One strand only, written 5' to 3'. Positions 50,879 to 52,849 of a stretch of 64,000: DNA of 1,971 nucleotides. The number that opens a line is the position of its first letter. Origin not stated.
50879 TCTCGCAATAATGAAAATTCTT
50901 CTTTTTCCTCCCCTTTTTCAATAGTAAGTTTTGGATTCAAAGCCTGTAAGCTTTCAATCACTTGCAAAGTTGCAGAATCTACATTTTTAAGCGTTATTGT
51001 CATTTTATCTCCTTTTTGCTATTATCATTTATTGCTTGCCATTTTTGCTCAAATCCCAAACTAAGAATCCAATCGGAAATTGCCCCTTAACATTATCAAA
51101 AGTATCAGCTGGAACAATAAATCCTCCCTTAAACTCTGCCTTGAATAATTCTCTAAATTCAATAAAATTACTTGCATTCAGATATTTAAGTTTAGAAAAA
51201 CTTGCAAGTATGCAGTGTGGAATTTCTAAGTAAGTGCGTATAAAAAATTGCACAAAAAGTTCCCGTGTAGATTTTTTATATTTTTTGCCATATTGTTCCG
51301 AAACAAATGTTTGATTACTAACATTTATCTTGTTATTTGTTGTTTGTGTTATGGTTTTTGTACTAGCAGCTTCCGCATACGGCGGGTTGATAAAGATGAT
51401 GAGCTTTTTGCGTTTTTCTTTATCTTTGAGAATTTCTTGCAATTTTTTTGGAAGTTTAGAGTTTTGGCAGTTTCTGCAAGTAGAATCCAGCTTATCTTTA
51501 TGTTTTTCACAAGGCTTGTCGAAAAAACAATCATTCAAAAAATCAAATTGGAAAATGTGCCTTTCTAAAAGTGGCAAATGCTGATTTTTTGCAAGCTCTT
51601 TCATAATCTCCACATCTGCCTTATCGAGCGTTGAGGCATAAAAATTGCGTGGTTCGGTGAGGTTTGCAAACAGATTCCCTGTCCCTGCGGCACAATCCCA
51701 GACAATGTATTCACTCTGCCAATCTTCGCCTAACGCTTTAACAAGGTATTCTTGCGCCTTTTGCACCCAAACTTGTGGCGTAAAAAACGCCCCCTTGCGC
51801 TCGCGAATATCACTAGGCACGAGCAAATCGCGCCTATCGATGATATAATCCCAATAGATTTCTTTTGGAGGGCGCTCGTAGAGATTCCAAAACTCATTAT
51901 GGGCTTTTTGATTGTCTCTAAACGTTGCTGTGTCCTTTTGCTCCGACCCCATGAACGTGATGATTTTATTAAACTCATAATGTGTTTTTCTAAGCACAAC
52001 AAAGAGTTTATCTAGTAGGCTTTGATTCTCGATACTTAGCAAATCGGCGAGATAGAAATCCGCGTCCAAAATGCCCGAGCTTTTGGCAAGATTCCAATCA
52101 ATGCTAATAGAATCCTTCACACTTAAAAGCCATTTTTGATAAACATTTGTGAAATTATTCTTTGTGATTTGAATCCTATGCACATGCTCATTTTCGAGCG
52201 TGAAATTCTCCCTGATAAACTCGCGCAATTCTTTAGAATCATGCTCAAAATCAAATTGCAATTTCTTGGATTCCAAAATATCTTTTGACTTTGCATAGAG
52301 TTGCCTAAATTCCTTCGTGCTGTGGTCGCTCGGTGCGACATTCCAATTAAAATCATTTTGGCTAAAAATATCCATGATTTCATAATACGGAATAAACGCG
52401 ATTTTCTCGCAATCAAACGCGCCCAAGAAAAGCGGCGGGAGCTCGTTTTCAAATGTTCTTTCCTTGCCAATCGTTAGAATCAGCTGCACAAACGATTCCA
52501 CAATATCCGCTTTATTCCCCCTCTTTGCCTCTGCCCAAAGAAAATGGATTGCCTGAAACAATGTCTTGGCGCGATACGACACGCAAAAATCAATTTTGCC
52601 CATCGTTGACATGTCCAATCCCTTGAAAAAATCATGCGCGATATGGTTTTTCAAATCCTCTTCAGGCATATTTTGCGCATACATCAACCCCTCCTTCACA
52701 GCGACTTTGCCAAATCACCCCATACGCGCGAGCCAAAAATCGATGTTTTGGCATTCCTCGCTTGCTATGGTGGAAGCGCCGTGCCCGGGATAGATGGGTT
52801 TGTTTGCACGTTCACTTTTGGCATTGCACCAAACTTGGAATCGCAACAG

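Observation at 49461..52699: Type IIG-like nuclease-methylase separated from its putative TRD by a Doc toxin-antitoxin cassette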

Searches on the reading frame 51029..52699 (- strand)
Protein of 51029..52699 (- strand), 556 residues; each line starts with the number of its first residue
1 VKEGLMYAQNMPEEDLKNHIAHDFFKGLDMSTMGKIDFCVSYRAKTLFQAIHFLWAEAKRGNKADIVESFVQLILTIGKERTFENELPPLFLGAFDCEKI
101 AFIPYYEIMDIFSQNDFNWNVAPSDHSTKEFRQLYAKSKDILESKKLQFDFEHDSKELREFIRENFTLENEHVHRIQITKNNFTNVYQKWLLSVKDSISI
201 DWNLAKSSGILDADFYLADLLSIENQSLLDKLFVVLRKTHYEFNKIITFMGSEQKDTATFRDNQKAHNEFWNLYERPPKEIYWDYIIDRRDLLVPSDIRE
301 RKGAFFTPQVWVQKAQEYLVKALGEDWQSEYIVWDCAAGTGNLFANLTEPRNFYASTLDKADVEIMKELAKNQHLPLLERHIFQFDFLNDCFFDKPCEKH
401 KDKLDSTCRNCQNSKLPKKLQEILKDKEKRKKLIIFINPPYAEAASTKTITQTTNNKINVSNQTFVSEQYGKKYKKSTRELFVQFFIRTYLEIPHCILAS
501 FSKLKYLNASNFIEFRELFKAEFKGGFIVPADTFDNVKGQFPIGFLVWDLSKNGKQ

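Call 3: search_protein_families(library=pfam, proteins=[window:51029-52699:-], max_evalue=0.1)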
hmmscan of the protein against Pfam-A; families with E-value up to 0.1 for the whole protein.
window:51029-52699:- (556 aa): 2 families
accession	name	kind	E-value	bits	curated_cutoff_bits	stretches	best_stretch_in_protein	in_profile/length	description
PF02384.22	N6_Mtase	-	0.0071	16.1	20.4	0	300-347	23-64/311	N-6 DNA Methylase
PF03602.21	Cons_hypoth95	-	0.032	14.3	24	1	418-468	99-150/182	Conserved hypothetical protein 95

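Call 4: search_protein_families(library=ncbifam, proteins=[window:51029-52699:-], max_evalue=0.1)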
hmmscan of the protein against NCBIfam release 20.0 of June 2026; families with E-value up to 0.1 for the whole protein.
window:51029-52699:- (556 aa): 1 family
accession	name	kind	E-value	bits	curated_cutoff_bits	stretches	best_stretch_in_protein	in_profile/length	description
NF040824.1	damage_ctl_Phtase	equivalog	0.073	12.5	440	0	405-481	4-81/282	damage-control phosphatase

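Call 5: search_protein_families(library=padloc, proteins=[window:51029-52699:-], max_evalue=0.1)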
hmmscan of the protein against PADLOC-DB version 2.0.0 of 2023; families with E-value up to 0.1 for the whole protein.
window:51029-52699:- (556 aa): 1 family
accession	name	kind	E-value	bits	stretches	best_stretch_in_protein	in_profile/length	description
PDLC03338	MTase_II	-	0.0018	15.1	1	292-346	119-171/604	Type II methyltransferase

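Call 6: search_solved_structures(query=window:51029-52699:-, max_evalue=1, show_alignments=2)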
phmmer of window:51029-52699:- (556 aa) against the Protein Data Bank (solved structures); distinct sequences matched with E-value up to 1: 0.

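Call 12: find_homologous_proteins(query=window:51029-52699:-)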
Query window:51029-52699:- (556 aa): 8000 proteins with E <= 0.001 among 8000 candidates; the best 120 are listed.
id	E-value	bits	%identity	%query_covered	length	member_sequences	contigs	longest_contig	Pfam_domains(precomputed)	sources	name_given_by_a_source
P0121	0.0e+0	1269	100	99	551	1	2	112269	-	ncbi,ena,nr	ncbi:MAG: hypothetical protein K2N12_00950 [Helicobacter sp.]|nr:hypothetical protein [Helicobacter 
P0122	0.0e+0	1070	83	99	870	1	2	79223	-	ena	-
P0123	0.0e+0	1044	80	99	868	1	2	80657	-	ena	-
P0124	0.0e+0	1039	81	99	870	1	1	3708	-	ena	-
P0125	0.0e+0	1029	81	98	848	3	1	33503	-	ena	-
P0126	0.0e+0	1025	79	99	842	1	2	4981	-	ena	-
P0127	4.1e-287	972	71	99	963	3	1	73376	-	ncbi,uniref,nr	ncbi:hypothetical protein [Helicobacter aurati]|uniref:hypothetical protein n=1 Tax=Helicobacter aur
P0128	3.4e-286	969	76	99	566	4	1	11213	-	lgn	-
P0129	5.6e-284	961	75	99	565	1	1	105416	-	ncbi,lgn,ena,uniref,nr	ncbi:hypothetical protein [Helicobacter sp.]|uniref:hypothetical protein n=1 Tax=Helicobacter sp. Ta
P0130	2.9e-279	946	74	99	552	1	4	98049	-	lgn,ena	-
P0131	1.4e-276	937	74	99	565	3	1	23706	-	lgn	-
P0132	5.1e-276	935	74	99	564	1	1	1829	-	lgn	-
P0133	8.9e-276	934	73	99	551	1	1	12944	-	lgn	-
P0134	3.8e-274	929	73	99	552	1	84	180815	-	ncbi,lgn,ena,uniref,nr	ncbi:hypothetical protein [Helicobacter rodentium]|uniref:hypothetical protein n=1 Tax=Helicobacter 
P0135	4.8e-274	928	73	99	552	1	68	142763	-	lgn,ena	-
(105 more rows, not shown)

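Call 33: search_solved_structures(query=A3, max_evalue=10, show_alignments=3)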
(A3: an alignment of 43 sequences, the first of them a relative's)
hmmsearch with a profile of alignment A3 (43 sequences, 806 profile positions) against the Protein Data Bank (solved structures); distinct sequences matched with E-value up to 10: 93 (the best 60 are shown).
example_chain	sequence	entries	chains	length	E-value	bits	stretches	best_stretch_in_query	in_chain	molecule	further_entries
8xtu_A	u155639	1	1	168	0.0008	21.5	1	508-599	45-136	Rab5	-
2ew1_A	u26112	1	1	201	0.004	19.2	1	517-601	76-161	Ras-related protein Rab-30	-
1n6o_A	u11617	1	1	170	0.0047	18.9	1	488-605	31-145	Ras-related protein Rab-5A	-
1n6h_A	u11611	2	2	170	0.0053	18.7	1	488-605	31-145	Ras-related protein Rab-5A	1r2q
1n6n_A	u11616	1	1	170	0.0054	18.7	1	488-605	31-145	Ras-related protein Rab-5A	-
1tu3_A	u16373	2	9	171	0.0054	18.7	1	488-605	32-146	Ras-related protein Rab-5A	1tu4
4q9u_B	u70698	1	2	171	0.0054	18.7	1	488-605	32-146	Ras-related protein Rab-5A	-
1n6p_A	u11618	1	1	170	0.0054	18.7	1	488-605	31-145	Ras-related protein Rab-5A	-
1n6r_A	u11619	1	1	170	0.0055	18.7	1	488-605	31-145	Ras-related protein Rab-5A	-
1n6i_A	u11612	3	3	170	0.0059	18.6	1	488-605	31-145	Ras-related protein Rab-5A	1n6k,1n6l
1z07_A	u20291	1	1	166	0.0069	18.4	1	487-604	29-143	Ras-related protein Rab-5C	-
2bmd_A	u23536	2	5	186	0.01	17.8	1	509-605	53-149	RAS-RELATED PROTEIN RAB4A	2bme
1yu9_A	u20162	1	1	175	0.011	17.7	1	509-605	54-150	GTP-binding protein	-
3bfk_A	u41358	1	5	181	0.015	17.3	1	516-621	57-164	Small GTPase Rab11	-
1huq_A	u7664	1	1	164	0.015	17.2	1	488-604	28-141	RAB5C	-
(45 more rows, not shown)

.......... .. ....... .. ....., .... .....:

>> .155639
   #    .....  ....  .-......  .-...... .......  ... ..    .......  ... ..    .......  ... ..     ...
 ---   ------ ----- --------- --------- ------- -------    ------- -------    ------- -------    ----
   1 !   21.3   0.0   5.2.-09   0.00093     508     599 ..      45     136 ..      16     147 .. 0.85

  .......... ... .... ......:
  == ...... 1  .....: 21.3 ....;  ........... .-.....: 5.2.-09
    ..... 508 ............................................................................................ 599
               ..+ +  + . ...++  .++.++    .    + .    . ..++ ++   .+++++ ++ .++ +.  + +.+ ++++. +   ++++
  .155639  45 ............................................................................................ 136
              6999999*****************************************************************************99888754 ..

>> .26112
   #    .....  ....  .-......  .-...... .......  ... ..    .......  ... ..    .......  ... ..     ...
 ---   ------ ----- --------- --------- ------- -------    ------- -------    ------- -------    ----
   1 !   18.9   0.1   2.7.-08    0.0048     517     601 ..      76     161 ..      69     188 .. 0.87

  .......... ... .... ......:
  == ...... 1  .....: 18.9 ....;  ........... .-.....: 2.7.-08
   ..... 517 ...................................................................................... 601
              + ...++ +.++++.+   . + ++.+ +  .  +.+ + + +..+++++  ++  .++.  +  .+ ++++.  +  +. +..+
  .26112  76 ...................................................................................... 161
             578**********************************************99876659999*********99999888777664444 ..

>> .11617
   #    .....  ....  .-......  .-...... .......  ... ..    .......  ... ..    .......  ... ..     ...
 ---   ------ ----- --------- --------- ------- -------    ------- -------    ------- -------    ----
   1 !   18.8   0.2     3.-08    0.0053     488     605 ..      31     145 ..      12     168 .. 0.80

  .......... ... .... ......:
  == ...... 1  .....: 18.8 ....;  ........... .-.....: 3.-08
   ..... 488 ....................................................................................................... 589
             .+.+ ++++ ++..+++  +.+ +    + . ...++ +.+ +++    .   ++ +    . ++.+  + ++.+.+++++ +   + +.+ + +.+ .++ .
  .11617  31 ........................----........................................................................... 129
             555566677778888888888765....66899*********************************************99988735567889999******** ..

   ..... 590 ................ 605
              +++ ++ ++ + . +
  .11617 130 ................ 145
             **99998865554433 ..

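Call 34: search_protein_families(library=pfam, alignment_id=A3, max_evalue=0.01)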
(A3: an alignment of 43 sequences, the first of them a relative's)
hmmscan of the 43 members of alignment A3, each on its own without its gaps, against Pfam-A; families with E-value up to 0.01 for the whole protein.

A. member 1, P0122 (870 aa): 0 families

B. families by the number of members that match (of 43 scanned): 5 families
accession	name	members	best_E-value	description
PF02384.22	N6_Mtase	5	0.00021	N-6 DNA Methylase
PF00071.28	Ras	2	0.0045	Ras family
PF10425.15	SdrG_C_C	1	0.0013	C-terminus of bacterial fibrinogen-binding adhesin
PF18416.6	GbpA_2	1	0.004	N-acetylglucosamine binding protein domain 2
PF18712.6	DUF5644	1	0.0093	Family of unknown function (DUF5644)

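Call 36: search_protein_representatives(protein=P0122)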
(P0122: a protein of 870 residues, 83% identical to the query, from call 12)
Query: 870 residues. Proteins with E-value up to 0.001 (for the whole library): 1828; up to 1e-10: 1299; up to 1e-30: 420. The best 150 are listed.
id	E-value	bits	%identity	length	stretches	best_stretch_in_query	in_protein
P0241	4.8e-286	968.2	56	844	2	3-733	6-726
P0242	4.0e-237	806.4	52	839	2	4-725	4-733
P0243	1.1e-229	781.8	52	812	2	4-729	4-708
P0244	4.7e-229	779.7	49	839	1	2-869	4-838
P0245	1.7e-227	774.5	51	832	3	48-727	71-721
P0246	3.1e-226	770.3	47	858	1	2-868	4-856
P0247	5.1e-221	753.1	48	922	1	2-868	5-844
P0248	8.5e-221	752.3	50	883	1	1-870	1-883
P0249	5.9e-220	749.6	50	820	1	5-870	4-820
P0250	2.0e-216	737.9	49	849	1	5-868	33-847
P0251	9.9e-215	732.3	54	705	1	1-688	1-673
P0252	2.2e-213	727.9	49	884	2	4-725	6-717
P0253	1.7e-209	715.0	46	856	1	5-869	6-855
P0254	1.0e-207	709.1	49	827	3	324-719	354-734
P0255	3.1e-204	697.6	44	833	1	3-869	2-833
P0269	7.8e-191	653.2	47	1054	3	2-546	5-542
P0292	1.3e-134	467.2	51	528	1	24-549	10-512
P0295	7.3e-131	454.8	45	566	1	8-561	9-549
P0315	3.6e-106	373.1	48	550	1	7-562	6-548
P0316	2.6e-105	370.3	35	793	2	19-719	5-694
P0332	2.3e-94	334.1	38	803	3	48-589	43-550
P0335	2.3e-93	330.8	36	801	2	48-660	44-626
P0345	1.0e-88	315.4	36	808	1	7-703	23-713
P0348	8.0e-85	302.5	38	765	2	42-662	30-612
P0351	1.4e-81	291.7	36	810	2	47-588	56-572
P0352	2.1e-81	291.2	35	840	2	46-588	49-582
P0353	1.5e-79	285.1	34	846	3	48-556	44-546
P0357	3.0e-77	277.4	34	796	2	46-601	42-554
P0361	6.4e-74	266.4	36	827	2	48-565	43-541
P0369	4.7e-71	256.9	37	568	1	47-570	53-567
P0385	3.2e-66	240.9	47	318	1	564-870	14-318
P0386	5.8e-66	240.1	50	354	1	554-869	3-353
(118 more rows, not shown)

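Call 37: search_protein_families(library=pfam, proteins=[P0316, P0332, P0335, P0345, P0348, P0351, P0352, P0353, P0357, P0361], max_evalue=0.01)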
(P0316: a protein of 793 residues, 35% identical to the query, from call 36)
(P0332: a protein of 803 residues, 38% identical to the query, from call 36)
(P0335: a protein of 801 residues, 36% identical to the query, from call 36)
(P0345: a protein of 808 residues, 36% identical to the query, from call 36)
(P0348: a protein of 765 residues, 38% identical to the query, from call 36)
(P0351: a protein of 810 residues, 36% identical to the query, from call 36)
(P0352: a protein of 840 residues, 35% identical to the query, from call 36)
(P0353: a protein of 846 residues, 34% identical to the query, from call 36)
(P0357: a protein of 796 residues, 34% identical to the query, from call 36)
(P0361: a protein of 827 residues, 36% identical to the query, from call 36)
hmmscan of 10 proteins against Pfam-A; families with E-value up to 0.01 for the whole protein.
P0316 (793 aa): 0 families

P0332 (803 aa): 0 families

P0335 (801 aa): 0 families

P0345 (808 aa): 0 families

P0348 (765 aa): 0 families

P0351 (810 aa): 1 family
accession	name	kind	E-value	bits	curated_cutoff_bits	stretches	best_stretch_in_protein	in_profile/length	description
PF01930.23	Cas_Cas4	-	0.003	18.1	22.7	1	12-108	27-116/160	Domain of unknown function DUF83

P0352 (840 aa): 0 families

P0353 (846 aa): 1 family
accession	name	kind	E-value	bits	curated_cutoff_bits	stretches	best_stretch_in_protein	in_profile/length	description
PF11599.14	AviRa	-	0.0072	16.3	25.7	0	317-362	45-89/232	RRNA methyltransferase AviRa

P0357 (796 aa): 0 families

P0361 (827 aa): 1 family
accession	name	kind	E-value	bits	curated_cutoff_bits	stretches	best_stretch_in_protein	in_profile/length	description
PF02384.22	N6_Mtase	-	0.00019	21.3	20.4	1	284-354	21-79/311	N-6 DNA Methylase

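Call 38: search_protein_families(library=padloc, proteins=[P0122, P0316, P0332, P0345, P0351, P0353, P0361, P0269], max_evalue=0.01)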
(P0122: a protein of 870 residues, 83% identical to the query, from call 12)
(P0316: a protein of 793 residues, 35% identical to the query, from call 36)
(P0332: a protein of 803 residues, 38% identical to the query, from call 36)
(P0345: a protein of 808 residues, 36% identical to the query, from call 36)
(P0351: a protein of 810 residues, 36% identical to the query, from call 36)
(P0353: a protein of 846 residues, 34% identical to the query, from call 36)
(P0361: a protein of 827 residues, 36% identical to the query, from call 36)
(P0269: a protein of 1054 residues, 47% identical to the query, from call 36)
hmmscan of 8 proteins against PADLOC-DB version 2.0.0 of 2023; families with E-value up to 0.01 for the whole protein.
P0122 (870 aa): 0 families

P0316 (793 aa): 0 families

P0332 (803 aa): 2 families
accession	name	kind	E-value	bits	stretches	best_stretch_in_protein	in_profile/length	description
PDLC03275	MTase_II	-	6e-05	20.7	1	270-327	15-68/343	Type II methyltransferase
PDLC03348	MTase_II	-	0.0032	14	1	265-335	214-285/727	Type II methyltransferase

P0345 (808 aa): 0 families

P0351 (810 aa): 3 families
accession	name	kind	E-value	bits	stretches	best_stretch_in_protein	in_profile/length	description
PDLC01611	Cas4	-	0.0026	16.1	1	20-109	34-115/158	"CAS-I,CAS-II,CAS-III,CAS-IV,CAS-V,CAS-VI; acquisition_associated"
PDLC03338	MTase_II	-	0.0027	14.5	1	287-338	119-169/604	Type II methyltransferase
PDLC03275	MTase_II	-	0.0045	14.5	0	284-335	3-51/343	Type II methyltransferase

P0353 (846 aa): 1 family
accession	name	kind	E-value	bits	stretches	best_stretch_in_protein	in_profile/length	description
PDLC03348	MTase_II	-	0.0073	12.8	0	290-339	213-261/727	Type II methyltransferase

P0361 (827 aa): 0 families

P0269 (1054 aa): 0 families

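Call 40: find_homologous_proteins(query=A3, max_evalue=1e-20)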
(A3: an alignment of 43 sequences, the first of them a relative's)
Query A3 (43 sequences) (870 aa, profile of the alignment): 8000 proteins with E <= 1e-20 among 8000 candidates; the best 120 are listed.
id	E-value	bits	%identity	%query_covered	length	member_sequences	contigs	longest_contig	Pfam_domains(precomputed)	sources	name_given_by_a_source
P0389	0.0e+0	1391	54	100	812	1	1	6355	-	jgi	-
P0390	0.0e+0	1390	54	100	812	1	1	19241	-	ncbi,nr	ncbi:MAG: hypothetical protein GX429_04930 [Bacteroidales bacterium]|nr:hypothetical protein [Bacter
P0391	0.0e+0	1390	54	100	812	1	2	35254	-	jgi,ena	-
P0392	0.0e+0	1389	54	100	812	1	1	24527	-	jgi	-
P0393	0.0e+0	1388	52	100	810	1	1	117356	-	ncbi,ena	-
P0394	0.0e+0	1382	52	100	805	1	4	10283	-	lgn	-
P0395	0.0e+0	1381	53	100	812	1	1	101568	-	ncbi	-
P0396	0.0e+0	1380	52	100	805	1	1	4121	-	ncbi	-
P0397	0.0e+0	1380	52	100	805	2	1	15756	-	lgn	-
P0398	0.0e+0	1379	51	100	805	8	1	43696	-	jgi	-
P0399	0.0e+0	1379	52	100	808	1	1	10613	-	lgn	-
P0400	0.0e+0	1379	52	100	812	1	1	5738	-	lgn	-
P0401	0.0e+0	1379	52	100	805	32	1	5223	-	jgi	-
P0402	0.0e+0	1378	50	100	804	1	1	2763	-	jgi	-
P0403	0.0e+0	1377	52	100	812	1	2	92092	-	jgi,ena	-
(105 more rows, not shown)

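Call 43: find_encoding_contigs(protein=P0122, flank=8000, max_places=2)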
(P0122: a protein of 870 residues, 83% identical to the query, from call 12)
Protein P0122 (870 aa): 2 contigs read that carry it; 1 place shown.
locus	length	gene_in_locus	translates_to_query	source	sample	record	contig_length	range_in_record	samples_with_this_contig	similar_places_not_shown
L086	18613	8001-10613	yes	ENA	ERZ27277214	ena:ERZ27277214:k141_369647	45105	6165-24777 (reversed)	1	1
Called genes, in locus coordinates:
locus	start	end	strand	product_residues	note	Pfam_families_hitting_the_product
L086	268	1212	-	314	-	PF02775:TPP_enzyme_C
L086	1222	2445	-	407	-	PF01855:POR_N, PF02780:Transketolase_C, PF17147:PFOR_II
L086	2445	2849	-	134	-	PF13183:Fer4_8 (faint), PF00037:Fer4 (faint), PF13237:Fer4_10 (weak), PF14697:Fer4_21, PF12838:Fer4_7 (weak)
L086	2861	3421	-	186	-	PF01558:POR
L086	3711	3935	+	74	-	-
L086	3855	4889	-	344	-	PF02636:Methyltransf_28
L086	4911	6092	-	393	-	PF00202:Aminotran_3, PF00266:Aminotran_5 (weak)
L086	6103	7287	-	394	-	PF01966:HD, PF13286:HD_assoc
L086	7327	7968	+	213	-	PF00753:Lactamase_B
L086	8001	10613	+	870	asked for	-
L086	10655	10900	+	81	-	-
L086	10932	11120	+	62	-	-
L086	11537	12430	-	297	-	PF12974:Phosphonate-bd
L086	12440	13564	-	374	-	PF02771:Acyl-CoA_dh_N, PF02770:Acyl-CoA_dh_M, PF00441:Acyl-CoA_dh_1, PF08028:Acyl-CoA_dh_2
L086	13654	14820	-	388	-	-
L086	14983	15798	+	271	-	PF01256:Carb_kinase (weak), PF08543:Phos_pyr_kin, PF00294:PfkB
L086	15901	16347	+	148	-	PF01047:MarR (weak), PF12802:MarR_2 (weak)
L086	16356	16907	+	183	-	PF04264:YceI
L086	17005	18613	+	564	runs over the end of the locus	PF00920:ILVD_EDD_N, PF24877:ILV_EDD_C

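Call 44: find_encoding_contigs(protein=P0125, flank=8000, max_places=2)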
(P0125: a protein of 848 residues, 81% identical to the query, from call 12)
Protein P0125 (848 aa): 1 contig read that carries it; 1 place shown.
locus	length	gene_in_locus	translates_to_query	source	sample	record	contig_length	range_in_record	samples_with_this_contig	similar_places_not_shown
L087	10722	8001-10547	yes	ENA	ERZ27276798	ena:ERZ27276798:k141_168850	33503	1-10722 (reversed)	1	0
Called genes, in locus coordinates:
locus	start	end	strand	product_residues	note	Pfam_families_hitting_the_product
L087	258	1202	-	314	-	PF02775:TPP_enzyme_C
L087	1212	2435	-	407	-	PF01855:POR_N, PF02780:Transketolase_C, PF17147:PFOR_II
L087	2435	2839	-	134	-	PF13183:Fer4_8 (faint), PF00037:Fer4 (faint), PF13237:Fer4_10 (weak), PF14697:Fer4_21, PF12838:Fer4_7 (weak)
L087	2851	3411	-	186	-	PF01558:POR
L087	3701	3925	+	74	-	-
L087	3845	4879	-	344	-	PF02636:Methyltransf_28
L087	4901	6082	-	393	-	PF00202:Aminotran_3, PF00266:Aminotran_5 (weak)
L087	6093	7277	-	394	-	PF01966:HD, PF13286:HD_assoc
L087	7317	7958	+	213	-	PF00753:Lactamase_B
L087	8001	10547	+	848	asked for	-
